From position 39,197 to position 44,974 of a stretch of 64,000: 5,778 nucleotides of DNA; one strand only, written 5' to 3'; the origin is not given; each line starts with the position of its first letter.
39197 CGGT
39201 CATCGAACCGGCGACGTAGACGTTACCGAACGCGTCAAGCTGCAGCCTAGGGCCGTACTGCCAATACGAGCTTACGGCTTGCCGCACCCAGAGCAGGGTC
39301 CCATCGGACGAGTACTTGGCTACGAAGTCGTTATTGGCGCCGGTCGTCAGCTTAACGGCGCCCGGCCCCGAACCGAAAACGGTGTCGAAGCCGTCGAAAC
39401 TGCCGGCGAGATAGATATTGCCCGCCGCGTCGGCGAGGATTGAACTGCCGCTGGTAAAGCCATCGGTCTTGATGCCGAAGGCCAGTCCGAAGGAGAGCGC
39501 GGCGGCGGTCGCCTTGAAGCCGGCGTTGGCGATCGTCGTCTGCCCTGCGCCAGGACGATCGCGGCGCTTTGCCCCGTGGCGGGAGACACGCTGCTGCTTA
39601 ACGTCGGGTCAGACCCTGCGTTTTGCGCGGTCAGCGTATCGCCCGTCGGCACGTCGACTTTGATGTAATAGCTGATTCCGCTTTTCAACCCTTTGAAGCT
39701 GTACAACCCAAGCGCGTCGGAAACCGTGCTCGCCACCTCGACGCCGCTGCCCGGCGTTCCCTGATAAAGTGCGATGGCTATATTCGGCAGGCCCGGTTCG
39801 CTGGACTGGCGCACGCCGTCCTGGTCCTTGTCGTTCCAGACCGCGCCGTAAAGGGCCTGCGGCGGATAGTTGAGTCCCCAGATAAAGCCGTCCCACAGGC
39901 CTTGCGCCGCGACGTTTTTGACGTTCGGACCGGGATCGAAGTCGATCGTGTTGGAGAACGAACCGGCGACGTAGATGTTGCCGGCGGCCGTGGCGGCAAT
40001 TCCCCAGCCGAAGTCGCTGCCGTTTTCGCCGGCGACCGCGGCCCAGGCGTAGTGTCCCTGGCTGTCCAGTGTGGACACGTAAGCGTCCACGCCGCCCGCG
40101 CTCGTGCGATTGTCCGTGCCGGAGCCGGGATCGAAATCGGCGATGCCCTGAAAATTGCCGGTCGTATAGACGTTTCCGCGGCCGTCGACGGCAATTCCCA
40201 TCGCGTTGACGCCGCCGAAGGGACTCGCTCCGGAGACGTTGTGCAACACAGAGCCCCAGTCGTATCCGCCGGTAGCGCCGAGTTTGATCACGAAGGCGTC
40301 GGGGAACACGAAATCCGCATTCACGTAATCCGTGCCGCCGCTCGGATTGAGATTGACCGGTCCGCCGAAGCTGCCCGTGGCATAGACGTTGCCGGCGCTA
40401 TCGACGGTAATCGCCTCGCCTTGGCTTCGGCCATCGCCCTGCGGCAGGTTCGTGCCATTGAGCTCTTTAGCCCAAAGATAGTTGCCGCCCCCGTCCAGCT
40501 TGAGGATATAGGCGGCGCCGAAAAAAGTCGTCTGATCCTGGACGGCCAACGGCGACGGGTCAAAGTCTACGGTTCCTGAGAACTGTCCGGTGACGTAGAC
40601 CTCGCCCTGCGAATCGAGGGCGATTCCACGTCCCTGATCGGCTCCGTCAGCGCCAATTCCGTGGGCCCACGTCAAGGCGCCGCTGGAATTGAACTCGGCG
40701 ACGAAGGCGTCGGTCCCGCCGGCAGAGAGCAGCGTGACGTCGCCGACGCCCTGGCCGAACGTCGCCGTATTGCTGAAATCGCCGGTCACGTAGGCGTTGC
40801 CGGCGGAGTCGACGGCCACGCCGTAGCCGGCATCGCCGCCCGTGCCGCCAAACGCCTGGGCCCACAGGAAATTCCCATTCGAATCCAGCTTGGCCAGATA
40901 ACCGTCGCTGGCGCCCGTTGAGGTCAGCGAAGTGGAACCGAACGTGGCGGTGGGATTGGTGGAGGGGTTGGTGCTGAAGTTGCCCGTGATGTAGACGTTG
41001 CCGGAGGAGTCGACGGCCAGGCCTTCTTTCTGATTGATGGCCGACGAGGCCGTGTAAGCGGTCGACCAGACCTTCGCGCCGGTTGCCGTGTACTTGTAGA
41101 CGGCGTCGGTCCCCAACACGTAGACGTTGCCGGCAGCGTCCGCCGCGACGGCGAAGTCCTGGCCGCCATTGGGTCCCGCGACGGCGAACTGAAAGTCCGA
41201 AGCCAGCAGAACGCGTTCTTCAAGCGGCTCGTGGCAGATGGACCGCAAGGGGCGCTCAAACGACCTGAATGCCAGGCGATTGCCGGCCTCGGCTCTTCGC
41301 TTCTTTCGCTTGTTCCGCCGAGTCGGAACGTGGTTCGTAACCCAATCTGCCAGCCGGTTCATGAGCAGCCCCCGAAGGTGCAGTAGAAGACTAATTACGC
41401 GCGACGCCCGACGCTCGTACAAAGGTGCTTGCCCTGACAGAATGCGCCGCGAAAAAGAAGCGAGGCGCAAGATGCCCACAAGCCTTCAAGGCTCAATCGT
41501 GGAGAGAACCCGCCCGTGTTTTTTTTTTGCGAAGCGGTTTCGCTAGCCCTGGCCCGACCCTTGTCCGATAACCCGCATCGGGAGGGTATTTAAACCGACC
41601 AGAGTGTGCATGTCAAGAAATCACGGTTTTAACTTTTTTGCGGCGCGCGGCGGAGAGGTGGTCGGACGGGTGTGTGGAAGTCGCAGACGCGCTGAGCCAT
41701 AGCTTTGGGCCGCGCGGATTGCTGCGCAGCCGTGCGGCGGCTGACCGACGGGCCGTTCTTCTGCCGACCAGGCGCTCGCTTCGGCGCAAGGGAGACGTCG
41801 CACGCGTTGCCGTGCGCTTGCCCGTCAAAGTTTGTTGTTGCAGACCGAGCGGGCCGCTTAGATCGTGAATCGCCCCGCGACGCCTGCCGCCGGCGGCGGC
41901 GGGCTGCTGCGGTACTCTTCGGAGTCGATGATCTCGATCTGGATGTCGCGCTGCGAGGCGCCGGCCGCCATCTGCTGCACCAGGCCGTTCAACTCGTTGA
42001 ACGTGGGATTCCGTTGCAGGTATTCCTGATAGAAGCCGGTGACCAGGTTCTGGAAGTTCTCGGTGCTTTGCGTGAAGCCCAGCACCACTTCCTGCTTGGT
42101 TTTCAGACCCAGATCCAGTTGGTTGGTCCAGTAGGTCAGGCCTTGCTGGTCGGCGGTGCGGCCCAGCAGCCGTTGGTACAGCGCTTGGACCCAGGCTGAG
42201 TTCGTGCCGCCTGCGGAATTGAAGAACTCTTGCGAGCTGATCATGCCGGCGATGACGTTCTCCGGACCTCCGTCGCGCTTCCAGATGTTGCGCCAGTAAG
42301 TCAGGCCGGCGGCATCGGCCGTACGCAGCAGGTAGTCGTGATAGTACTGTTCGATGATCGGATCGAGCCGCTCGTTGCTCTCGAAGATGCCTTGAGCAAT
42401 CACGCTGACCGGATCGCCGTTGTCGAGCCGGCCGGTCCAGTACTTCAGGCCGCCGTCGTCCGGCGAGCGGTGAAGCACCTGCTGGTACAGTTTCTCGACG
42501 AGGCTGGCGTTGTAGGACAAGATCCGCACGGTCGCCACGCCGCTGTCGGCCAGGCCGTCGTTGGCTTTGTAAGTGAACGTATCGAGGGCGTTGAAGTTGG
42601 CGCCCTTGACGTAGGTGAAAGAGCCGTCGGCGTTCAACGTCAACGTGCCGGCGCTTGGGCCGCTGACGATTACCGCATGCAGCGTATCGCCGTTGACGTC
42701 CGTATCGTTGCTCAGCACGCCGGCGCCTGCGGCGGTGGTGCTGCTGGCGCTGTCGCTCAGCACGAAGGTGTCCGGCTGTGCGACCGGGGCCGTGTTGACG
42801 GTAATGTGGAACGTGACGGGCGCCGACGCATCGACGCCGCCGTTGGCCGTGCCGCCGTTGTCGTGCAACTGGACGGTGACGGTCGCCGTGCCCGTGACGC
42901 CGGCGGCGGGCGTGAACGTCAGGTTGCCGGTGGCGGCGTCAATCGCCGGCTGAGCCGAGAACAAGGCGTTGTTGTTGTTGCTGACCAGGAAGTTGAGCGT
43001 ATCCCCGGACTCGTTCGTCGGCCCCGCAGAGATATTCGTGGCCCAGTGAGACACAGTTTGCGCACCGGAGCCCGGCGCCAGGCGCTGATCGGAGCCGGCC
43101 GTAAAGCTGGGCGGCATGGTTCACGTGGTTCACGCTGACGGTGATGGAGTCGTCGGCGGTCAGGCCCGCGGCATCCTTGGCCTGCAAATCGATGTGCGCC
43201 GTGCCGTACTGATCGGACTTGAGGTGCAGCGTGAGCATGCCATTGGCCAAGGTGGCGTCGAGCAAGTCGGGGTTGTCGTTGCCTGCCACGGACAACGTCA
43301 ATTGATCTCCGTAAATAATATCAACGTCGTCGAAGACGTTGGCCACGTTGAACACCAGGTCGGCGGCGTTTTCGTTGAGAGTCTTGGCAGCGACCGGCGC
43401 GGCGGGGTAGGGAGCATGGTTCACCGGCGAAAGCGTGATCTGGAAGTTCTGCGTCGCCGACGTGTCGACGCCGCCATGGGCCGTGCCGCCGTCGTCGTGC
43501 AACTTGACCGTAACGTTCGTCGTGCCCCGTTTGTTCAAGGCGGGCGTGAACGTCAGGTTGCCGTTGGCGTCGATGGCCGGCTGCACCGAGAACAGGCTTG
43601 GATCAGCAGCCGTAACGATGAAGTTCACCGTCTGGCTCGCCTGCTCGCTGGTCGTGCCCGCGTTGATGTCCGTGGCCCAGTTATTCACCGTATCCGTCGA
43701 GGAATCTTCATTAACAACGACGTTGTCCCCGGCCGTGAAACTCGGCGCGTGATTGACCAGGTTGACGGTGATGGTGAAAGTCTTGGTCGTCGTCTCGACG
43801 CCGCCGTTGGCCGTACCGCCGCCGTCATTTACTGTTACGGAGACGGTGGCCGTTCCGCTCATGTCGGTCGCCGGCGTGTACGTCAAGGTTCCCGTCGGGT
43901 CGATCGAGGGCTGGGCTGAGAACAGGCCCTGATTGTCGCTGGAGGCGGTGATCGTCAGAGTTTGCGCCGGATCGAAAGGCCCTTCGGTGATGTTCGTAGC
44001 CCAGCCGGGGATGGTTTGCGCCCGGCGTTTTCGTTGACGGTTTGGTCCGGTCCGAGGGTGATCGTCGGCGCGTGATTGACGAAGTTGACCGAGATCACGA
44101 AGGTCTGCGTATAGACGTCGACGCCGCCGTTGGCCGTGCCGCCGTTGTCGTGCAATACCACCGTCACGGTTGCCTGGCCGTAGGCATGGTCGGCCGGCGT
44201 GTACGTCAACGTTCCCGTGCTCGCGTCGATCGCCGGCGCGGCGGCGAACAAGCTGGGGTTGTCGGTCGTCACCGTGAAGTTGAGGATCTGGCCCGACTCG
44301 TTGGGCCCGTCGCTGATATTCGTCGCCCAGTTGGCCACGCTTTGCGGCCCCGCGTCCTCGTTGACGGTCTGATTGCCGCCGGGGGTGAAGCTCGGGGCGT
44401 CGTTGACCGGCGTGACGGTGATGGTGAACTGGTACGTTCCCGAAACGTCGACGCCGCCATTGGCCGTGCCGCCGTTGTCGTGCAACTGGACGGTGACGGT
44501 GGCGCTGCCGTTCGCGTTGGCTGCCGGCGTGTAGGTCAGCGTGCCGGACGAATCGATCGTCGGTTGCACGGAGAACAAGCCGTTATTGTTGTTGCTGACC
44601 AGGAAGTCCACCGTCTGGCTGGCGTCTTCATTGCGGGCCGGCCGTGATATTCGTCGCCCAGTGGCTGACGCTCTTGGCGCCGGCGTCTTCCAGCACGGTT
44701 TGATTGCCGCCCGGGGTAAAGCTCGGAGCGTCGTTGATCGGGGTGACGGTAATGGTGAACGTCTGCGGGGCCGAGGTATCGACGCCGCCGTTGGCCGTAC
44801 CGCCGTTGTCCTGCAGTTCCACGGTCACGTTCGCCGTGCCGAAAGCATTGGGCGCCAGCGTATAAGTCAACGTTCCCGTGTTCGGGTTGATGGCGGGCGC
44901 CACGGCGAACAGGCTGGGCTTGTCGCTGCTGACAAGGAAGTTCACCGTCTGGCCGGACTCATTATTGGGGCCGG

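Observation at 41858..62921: One ~21-kb, ~7,000-codon giant exoprotein gene is hidden behind at least 17 frame breaks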

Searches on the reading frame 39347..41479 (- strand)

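Call 9: search_protein_families(library=pfam, proteins=[window:39347-41479:-], max_evalue=0.001)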
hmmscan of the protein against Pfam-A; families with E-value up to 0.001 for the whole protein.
window:39347-41479:- (710 aa): 3 families
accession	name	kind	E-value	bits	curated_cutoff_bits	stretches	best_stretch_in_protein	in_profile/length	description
PF06739.17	SBBP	-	1.2e-26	92.8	20.5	3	206-234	2-31/38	Beta-propeller repeat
PF17210.9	SdrD_B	-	4.7e-20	72.3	29.7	1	546-647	6-103/112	SdrD B-like domain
PF01436.27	NHL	-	0.00077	19.8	20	0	284-297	5-18/28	NHL repeat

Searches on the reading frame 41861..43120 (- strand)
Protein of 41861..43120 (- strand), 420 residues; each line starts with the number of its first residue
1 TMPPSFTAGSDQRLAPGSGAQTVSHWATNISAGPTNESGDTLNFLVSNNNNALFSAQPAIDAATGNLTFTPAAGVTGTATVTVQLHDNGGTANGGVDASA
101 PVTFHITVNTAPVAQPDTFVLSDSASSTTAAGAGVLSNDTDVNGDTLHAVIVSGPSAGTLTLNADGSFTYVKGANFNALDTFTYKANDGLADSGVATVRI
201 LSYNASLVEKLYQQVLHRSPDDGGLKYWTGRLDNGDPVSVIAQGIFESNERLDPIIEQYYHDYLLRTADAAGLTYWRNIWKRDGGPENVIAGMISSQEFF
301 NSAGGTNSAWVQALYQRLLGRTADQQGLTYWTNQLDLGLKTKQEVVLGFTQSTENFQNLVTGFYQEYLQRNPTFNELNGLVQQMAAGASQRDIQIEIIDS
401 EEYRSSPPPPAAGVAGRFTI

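Call 7: search_protein_families(library=pfam, proteins=[window:41861-43120:-], max_evalue=0.01)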
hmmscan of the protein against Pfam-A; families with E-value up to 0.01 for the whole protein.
window:41861-43120:- (420 aa): 4 families
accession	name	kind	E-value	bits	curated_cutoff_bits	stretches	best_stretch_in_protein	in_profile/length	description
PF13946.11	DUF4214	-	9.8e-42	141.3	23.2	4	293-357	4-70/72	Domain of unknown function (DUF4214)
PF17963.7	Big_9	-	1.2e-21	77.8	23.6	2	109-200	1-88/89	Bacterial Ig domain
PF17892.7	Cadherin_5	-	1.8e-17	63.4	26.5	1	108-199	1-94/98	Cadherin-like domain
PF17803.7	Cadherin_4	-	4.2e-17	62.9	25.1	1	101-170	2-71/71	Bacterial cadherin-like domain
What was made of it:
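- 41858..42601 (-): C-terminal module of four DUF4214 units, a proline-rich tail and the TAA stop at 41860-41858. DUF4214 scores 141 bits in 4 stretches (call 7).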

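Call 32: search_protein_families(library=ncbifam, proteins=[window:41861-43120:-], max_evalue=0.01)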
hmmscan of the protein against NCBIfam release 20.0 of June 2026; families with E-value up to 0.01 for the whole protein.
window:41861-43120:- (420 aa): 2 families
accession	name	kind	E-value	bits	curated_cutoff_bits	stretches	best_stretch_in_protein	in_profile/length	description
NF012211.1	tand_rpt_95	domain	3.9e-17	62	90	2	128-200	8-82/98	tandem-95 repeat protein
TIGR04225.1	CshA_fibril_rpt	repeat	0.00099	19.9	60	1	60-92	62-95/104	fibrillar adhesin CshA-type repeat protein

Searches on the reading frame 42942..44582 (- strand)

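Call 7: search_protein_families(library=pfam, proteins=[window:42942-44582:-], max_evalue=0.01)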
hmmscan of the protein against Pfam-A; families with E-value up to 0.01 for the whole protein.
window:42942-44582:- (547 aa): 4 families
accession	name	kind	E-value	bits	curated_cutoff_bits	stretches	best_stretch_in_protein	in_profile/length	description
PF17963.7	Big_9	-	1.2e-16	61.8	23.6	3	204-263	29-87/89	Bacterial Ig domain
PF17892.7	Cadherin_5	-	6e-09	36.1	26.5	1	208-263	40-94/98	Cadherin-like domain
PF05345.18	He_PIG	-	0.0014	19.5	24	0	226-274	53-96/96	Putative Ig domain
PF19076.6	CshA_repeat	-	0.0031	18.6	27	0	207-258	50-94/103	Surface adhesin CshA repetitive domain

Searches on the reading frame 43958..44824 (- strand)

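Call 7: search_protein_families(library=pfam, proteins=[window:43958-44824:-], max_evalue=0.01)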
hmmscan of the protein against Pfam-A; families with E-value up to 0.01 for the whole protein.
window:43958-44824:- (289 aa): 6 families
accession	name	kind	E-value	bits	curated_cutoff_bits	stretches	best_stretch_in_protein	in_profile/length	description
PF17963.7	Big_9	-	6.6e-08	33.8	23.6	2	76-127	40-88/89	Bacterial Ig domain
PF17892.7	Cadherin_5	-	2e-06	28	26.5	1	89-123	56-91/98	Cadherin-like domain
PF19076.6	CshA_repeat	-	0.001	20.1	27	0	89-121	61-94/103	Surface adhesin CshA repetitive domain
PF17803.7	Cadherin_4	-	0.0013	19.7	25.1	1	132-210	2-65/71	Bacterial cadherin-like domain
PF10356.15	RRG7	-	0.0033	17.3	22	0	112-134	24-46/185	Required for respiratory growth protein 7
PF18957.6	RibLong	-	0.005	18.1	27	0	182-223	37-75/93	Long Rib domain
